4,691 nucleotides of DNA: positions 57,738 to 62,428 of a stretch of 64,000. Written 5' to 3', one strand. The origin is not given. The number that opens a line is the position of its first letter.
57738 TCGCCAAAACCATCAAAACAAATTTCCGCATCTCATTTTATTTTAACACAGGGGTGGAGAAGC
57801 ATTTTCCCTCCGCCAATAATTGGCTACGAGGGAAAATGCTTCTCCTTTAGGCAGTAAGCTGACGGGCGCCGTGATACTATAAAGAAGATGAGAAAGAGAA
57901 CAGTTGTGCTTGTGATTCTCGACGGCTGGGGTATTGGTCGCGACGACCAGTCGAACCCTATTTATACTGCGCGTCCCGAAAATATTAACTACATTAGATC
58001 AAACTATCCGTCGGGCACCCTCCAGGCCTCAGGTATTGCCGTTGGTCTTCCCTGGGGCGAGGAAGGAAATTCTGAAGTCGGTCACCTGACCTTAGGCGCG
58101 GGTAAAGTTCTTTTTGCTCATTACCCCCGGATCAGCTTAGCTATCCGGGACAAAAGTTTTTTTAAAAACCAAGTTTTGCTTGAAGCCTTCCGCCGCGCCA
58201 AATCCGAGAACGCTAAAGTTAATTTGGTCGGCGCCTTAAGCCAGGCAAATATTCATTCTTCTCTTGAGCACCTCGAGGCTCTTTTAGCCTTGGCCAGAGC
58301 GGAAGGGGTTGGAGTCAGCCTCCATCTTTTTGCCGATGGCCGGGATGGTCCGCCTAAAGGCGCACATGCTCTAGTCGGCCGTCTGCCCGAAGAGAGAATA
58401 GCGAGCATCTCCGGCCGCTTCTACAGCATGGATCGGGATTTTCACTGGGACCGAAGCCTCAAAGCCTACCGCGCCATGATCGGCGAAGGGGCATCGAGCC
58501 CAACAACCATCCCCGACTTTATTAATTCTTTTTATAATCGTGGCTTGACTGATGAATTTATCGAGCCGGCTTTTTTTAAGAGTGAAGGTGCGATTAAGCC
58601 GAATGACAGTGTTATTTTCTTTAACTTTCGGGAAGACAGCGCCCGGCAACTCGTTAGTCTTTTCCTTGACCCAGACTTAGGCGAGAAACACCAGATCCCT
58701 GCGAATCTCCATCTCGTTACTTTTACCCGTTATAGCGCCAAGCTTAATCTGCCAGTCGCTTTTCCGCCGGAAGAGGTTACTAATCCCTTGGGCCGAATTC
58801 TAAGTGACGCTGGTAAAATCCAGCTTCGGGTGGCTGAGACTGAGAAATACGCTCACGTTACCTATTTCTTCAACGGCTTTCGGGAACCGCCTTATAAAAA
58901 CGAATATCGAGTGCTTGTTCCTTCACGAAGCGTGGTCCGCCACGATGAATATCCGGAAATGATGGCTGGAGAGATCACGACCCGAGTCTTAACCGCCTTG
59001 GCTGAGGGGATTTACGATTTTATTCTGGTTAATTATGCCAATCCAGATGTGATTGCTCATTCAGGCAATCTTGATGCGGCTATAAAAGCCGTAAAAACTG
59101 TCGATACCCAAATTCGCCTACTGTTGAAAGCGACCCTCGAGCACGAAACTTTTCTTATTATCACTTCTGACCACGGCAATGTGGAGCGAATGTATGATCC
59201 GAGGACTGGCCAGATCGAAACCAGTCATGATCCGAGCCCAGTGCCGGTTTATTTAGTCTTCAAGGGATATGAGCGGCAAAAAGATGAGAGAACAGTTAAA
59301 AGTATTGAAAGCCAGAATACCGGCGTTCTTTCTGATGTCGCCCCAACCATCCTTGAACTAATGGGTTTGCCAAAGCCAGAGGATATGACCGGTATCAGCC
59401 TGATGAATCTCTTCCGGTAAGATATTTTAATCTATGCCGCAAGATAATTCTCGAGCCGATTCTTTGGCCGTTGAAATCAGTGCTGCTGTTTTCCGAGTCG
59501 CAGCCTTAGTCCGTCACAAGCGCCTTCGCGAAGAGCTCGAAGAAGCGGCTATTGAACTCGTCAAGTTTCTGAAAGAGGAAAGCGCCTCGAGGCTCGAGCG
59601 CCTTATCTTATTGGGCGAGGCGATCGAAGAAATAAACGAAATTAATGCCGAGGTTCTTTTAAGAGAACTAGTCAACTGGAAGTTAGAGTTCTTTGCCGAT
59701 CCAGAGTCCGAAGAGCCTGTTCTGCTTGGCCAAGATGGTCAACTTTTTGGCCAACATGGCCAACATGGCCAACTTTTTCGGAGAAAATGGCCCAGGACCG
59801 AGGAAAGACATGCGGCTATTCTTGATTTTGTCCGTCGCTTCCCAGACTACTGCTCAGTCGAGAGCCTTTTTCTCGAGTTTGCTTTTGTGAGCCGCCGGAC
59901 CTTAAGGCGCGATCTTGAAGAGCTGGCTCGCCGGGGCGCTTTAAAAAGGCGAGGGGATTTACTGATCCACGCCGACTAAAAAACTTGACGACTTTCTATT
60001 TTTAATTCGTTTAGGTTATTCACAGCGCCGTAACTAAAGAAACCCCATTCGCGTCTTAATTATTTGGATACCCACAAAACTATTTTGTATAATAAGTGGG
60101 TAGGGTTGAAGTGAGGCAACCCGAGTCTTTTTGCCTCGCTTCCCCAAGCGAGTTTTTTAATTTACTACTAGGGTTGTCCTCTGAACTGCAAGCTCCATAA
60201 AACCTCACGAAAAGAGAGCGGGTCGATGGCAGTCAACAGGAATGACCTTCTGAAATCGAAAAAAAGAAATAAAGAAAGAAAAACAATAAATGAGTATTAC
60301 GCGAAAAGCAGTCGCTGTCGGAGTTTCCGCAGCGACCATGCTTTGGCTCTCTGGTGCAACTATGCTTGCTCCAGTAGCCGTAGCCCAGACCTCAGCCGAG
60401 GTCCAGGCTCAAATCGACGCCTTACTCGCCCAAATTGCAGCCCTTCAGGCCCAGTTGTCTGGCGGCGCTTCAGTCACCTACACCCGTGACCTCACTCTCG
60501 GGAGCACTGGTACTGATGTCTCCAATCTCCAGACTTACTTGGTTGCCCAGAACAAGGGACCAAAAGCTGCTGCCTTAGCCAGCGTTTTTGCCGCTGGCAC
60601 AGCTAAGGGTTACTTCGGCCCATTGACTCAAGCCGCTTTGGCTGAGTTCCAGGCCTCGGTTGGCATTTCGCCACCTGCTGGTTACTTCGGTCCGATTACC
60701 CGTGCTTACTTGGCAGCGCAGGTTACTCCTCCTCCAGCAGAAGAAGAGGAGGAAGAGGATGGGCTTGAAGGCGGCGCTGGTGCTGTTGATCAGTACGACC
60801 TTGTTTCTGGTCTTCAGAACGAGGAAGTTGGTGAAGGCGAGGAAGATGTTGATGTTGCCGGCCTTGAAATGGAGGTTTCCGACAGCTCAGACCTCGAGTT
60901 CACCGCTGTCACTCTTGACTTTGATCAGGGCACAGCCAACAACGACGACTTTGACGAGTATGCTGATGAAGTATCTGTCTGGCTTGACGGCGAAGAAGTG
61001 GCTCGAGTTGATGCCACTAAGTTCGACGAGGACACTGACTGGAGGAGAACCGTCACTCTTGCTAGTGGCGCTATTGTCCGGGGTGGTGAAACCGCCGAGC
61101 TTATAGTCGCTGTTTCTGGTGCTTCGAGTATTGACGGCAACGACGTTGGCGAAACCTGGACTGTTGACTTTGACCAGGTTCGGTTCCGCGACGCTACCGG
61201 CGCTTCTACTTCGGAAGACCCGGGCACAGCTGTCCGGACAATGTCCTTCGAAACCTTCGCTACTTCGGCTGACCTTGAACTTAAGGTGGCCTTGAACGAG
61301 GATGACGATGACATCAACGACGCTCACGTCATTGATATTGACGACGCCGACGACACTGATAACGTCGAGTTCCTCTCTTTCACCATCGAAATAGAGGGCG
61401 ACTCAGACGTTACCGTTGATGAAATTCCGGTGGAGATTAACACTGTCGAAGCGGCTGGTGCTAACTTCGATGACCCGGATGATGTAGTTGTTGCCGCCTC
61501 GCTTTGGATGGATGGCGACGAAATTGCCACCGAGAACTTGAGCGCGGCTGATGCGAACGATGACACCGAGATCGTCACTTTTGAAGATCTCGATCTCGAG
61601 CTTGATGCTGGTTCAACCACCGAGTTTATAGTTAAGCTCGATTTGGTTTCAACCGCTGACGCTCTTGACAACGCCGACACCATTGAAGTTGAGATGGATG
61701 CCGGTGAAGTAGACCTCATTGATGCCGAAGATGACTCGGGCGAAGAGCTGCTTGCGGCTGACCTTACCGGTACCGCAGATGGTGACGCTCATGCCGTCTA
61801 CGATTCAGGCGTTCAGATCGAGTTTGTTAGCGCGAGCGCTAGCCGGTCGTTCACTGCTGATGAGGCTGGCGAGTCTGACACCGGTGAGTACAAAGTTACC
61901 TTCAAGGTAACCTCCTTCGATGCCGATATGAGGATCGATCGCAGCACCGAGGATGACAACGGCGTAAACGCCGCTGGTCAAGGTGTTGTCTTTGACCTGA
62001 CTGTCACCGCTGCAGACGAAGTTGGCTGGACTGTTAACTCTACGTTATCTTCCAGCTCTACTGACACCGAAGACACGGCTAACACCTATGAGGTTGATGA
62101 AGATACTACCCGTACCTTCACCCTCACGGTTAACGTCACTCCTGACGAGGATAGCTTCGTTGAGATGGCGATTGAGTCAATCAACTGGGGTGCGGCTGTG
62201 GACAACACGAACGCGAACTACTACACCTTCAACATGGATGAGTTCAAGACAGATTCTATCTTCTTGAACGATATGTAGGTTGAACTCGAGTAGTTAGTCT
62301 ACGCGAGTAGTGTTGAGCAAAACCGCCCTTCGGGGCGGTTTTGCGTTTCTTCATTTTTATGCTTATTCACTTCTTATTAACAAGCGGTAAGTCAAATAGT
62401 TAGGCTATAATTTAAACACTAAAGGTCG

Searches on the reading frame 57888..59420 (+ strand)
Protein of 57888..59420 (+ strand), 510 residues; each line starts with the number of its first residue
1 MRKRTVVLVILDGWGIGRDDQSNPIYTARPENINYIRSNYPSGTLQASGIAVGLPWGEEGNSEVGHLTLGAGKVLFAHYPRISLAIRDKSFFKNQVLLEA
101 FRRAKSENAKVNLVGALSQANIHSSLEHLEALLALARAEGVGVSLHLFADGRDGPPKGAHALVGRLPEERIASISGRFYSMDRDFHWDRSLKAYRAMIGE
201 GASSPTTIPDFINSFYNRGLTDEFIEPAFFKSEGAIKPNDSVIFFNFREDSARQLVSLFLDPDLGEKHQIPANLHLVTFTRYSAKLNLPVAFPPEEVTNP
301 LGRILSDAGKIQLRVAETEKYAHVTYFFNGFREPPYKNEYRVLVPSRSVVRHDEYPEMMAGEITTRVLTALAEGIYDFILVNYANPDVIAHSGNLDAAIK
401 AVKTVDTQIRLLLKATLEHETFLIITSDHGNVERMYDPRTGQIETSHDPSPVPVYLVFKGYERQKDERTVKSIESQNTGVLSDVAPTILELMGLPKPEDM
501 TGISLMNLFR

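Call 74: search_protein_families(library=pfam, proteins=[window:57888-59420:+], max_evalue=0.00001)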
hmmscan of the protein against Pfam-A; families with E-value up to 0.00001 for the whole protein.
window:57888-59420:+ (510 aa): 3 families
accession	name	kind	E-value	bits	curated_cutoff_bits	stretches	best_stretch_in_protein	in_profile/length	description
PF01676.23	Metalloenzyme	-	2.9e-63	214.2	24.3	1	5-495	2-251/252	Metalloenzyme superfamily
PF06415.18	iPGM_N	-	4.8e-56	190.1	27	1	82-283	1-216/217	BPG-independent PGAM N-terminus (iPGM_N)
PF01663.27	Phosphodiest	-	1.3e-06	28.7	23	1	325-433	106-223/342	Type I phosphodiesterase / nucleotide pyrophosphatase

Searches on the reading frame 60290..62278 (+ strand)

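Call 74: search_protein_families(library=pfam, proteins=[window:60290-62278:+], max_evalue=0.00001)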
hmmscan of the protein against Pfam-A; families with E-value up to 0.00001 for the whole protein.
window:60290-62278:+ (662 aa): 1 family
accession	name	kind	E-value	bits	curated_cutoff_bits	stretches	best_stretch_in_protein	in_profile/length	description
PF01471.23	PG_binding_1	-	5.5e-06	26.9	23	0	73-139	1-55/57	Putative peptidoglycan binding domain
